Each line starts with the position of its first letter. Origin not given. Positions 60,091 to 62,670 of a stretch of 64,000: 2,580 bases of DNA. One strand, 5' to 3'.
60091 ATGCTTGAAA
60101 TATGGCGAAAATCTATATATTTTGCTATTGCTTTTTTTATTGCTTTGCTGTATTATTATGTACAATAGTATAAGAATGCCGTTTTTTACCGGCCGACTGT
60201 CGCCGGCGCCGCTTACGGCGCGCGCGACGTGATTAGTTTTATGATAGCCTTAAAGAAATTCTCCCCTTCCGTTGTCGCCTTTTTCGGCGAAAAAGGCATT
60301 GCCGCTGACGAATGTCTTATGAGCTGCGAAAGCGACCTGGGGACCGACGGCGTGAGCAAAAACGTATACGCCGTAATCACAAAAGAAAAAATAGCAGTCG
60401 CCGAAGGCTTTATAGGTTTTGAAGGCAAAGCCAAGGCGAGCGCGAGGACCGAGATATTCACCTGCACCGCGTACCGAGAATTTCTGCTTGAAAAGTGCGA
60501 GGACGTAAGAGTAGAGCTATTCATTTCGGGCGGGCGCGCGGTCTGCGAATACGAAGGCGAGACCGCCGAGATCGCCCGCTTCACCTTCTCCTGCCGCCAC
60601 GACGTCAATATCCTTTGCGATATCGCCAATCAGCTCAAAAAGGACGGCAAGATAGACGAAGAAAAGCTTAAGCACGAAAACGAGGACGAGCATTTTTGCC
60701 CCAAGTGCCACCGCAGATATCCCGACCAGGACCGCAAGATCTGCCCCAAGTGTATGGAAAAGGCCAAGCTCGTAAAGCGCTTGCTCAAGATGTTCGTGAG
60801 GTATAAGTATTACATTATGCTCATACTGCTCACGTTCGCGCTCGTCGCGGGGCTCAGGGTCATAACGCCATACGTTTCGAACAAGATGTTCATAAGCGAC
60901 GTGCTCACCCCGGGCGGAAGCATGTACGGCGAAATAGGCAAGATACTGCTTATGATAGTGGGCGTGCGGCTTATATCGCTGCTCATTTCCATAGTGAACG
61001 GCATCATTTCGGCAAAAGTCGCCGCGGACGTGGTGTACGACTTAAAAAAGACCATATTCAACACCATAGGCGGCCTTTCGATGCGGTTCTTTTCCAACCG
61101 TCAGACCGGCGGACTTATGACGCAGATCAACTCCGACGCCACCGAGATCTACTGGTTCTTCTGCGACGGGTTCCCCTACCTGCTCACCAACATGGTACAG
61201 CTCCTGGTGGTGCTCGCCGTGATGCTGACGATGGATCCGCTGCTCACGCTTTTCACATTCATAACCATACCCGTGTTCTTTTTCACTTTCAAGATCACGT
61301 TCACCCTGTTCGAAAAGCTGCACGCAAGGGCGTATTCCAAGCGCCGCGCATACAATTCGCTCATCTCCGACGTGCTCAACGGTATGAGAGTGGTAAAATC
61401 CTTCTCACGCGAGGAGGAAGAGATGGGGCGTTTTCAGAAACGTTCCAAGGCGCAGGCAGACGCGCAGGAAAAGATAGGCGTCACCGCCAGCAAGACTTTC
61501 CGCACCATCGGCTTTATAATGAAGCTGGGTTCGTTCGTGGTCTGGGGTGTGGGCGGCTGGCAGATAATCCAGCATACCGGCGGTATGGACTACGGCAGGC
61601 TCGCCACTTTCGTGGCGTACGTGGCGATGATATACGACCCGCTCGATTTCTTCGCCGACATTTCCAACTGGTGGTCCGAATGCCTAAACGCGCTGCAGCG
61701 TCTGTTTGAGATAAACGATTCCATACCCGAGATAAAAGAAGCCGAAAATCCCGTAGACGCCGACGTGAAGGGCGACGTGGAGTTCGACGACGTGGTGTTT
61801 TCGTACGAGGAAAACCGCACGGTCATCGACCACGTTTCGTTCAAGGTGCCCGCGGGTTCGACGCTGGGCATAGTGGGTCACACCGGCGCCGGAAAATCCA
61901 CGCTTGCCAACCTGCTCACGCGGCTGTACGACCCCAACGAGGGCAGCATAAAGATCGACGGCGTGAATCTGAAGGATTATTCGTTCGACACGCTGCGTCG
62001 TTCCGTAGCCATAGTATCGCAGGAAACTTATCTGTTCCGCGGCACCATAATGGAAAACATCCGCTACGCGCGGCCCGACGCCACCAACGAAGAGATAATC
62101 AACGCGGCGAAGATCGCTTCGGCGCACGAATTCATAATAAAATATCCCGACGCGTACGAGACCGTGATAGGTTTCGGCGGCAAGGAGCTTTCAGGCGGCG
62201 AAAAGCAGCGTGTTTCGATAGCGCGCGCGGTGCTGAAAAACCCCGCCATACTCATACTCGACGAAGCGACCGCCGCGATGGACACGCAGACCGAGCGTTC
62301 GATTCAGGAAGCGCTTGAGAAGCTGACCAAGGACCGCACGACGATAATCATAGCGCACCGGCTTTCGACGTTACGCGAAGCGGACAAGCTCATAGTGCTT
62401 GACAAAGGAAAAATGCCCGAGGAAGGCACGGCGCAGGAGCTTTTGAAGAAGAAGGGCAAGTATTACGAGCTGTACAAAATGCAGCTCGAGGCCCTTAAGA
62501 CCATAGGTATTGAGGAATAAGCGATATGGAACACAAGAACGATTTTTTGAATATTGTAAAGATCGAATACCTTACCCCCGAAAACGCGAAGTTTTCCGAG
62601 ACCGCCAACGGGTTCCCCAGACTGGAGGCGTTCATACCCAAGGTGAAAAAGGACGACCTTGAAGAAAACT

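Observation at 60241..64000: ABC - DUF1854 - ABC cassette: a heterodimeric exporter with an embedded small soluble protein of unknown role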

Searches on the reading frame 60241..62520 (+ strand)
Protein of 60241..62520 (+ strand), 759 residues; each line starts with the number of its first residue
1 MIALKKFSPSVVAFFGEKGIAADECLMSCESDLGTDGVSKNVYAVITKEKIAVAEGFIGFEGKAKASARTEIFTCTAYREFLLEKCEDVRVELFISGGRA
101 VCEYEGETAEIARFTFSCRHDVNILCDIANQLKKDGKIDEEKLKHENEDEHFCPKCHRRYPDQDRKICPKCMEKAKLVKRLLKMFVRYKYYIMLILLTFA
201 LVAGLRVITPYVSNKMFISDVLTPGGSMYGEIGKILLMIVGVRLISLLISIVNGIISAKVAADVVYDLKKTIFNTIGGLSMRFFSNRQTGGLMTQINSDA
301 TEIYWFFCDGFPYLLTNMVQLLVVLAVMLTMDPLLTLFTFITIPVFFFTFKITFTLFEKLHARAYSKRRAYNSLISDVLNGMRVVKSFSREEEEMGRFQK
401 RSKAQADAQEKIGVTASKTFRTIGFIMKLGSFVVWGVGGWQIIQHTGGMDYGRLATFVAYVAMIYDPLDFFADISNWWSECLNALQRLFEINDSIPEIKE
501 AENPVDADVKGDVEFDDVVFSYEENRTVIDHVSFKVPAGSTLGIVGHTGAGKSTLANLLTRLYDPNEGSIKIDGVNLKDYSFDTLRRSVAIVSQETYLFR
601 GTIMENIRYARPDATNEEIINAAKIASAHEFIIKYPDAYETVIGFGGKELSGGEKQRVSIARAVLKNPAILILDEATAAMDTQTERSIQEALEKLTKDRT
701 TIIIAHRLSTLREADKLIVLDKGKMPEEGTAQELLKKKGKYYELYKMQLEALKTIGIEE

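Call 6: search_protein_families(library=pfam, proteins=[window:60241-62520:+], max_evalue=0.01)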
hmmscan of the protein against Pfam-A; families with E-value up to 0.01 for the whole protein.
window:60241-62520:+ (759 aa): 9 families
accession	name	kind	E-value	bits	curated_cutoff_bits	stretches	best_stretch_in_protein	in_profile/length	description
PF00005.33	ABC_tran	-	4e-34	118.6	25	1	530-678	2-137/137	ABC transporter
PF00664.28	ABC_membrane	-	2.8e-31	109.7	28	1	193-467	2-273/274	ABC transporter transmembrane region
PF02463.25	SMC_N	-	3.2e-08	33.7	40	1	568-720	109-211/220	RecF/RecN/SMC N terminal domain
PF13401.12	AAA_22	-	0.0013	19.5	27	0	544-695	10-104/130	AAA domain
PF01926.29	MMR_HSR1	-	0.0026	18.3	21.9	0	542-586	2-35/113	50S ribosome-binding GTPase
PF03193.22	RsgA_GTPase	-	0.0067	16.7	30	0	519-561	87-128/174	RsgA GTPase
PF06414.18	Zeta_toxin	-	0.0094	15.8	22.3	0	544-580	21-57/199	Zeta toxin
PF01935.23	DUF87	-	0.0096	16.5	23.2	0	542-729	26-208/220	Helicase HerA, central domain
PF23475.1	zf-Tbcl_FmdE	-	0.0098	15.8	23.2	0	152-174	9-31/35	FmdE treble clef zinc finger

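Call 7: search_protein_families(library=ncbifam, proteins=[window:60241-62520:+], max_evalue=0.01)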
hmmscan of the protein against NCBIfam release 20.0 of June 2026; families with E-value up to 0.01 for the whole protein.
window:60241-62520:+ (759 aa): 195 families (the best 25 are shown)
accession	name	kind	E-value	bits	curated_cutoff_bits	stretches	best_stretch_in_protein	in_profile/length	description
NF052233.1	CphA_assoc_ABC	equivalog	3.2e-149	498.6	880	1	88-751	77-746/766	cyanophycin metabolism-associated ABC transporter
TIGR02203.1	MsbA_lipidA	equivalog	5.9e-126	421.2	602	1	179-750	3-571/572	lipid A export permease/ATP-binding protein MsbA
TIGR02204.1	MsbA_rel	hypoth_equivalog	6.5e-120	401.5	780.4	1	179-749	7-576/576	ABC transporter, permease/ATP-binding protein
NF010178.0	PRK13657.1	equivalog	1.1e-116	390.6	733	1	176-748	5-570/588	glucan ABC transporter ATP-binding protein/ permease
TIGR00958.1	3a01208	subfamily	3.2e-116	389.3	874.6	1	172-744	143-710/711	antigen peptide transporter 2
NF045513.1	HepA_fam_ABC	equivalog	4.4e-111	372.2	725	1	234-748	96-609/610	heterocyst formation ABC transporter subunit HepA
NF008381.0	PRK11176.1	equivalog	1.5e-107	360.4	867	1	229-750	56-581/582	lipid A ABC transporter ATP-binding protein/permease MsbA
TIGR01846.1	type_I_sec_HlyB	subfamily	1.9e-105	353.7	725.55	1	184-749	133-693/694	type I secretion system permease/ATPase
TIGR03796.1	NHLM_micro_ABC1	equivalog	5.4e-95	319.1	853.3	1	174-744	138-708/710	NHLP family bacteriocin export ABC transporter peptidase/permease/ATPase subunit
TIGR01192.1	chvA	subfamily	9e-94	315.2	585.4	1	180-747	9-569/585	glucan export ABC transporter ATP-binding protein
TIGR03375.1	type_I_sec_LssB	subfamily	1.9e-88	297.5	693.1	1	242-738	198-692/696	type I secretion system permease/ATPase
NF008055.0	PRK10789.1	equivalog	2.6e-88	296.9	845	1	187-751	13-575/590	SmdA family multidrug ABC transporter permease/ATP-binding protein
TIGR01193.1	bacteriocin_ABC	subfamily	3.2e-86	290.4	523.85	1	173-746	139-707/708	peptide cleavage/export ABC transporter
TIGR03797.1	NHLM_micro_ABC2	equivalog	8.5e-85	285.6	709.4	1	173-749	118-686/686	NHLP bacteriocin export ABC transporter permease/ATPase subunit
NF008056.1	PRK10790.1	equivalog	2.7e-83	280.5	746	1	177-750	10-577/584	SmdB family multidrug efflux ABC transporter permease/ATP-binding protein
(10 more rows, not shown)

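Call 59: search_solved_structures(query=window:60241-62520:+, max_evalue=1e-40)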
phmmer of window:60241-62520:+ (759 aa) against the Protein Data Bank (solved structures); distinct sequences matched with E-value up to 1e-40: 258 (the best 60 are shown).
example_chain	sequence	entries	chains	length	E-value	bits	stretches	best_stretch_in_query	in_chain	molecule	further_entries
9ody_A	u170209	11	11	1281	2.8e-148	498.4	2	261-750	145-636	ATP-binding cassette, sub-family B (MDR/TAP), member 4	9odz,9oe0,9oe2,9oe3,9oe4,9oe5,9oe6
9oe1_A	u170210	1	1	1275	3.6e-148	498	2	261-750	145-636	ATP-binding cassette, sub-family B (MDR/TAP), member 4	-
6ujs_A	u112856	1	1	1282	3.7e-144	484.8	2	255-748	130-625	ATP-dependent translocase ABCB1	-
6ujr_A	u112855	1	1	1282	4.8e-144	484.4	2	255-748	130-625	ATP-dependent translocase ABCB1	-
4ksb_A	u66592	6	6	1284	5.8e-144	484.1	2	256-748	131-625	Multidrug resistance protein 1A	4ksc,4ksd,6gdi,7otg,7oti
4lsg_A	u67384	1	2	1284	5.9e-144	484.1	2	256-748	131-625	Multidrug resistance protein 1A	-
4q9h_A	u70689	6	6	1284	6.3e-144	484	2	255-748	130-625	Multidrug resistance protein 1A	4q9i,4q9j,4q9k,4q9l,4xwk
6fn1_A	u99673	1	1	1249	6.7e-144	483.9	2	258-748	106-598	Human-mouse chimeric ABCB1 (ABCBHM)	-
6fn4_A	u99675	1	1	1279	7.3e-144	483.8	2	258-748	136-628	Apo form of Human-mouse chimeric ABCB1 (ABCB1HM) in complex with Antigen binding fragment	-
5kpi_A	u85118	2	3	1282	8e-144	483.7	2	256-748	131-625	Multidrug resistance protein 1A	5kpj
6ujt_A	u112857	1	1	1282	8.1e-144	483.7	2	255-748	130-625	ATP-dependent translocase ABCB1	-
4m2s_A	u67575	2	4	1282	8.5e-144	483.6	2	255-748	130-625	Multidrug resistance protein 1A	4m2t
4m1m_A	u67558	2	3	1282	8.6e-144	483.6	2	255-748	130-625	Multidrug resistance protein 1A | ATP-dependent translocase ABCB1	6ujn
6ujp_A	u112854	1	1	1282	9.7e-144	483.4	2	255-748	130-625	ATP-dependent translocase ABCB1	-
3g60_A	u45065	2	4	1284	1e-143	483.3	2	256-748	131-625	Multidrug resistance protein 1a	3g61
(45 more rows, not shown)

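Call 70: search_protein_families(library=padloc, proteins=[window:60241-62520:+], max_evalue=0.001)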
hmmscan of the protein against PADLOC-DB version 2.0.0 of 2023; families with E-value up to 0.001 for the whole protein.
window:60241-62520:+ (759 aa): 4 families
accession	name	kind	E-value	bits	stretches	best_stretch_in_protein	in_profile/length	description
PDLC04135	mad3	-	1.2e-33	115.2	2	647-723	261-340/374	mads_3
PDLC04140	mad8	-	4.8e-14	50.6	1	526-708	14-234/314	mads_8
PDLC02772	SspC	-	0.0002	17.4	1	506-567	18-79/1123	SspC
PDLC04678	PDC-M49A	-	0.00042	16.7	0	666-724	567-628/681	-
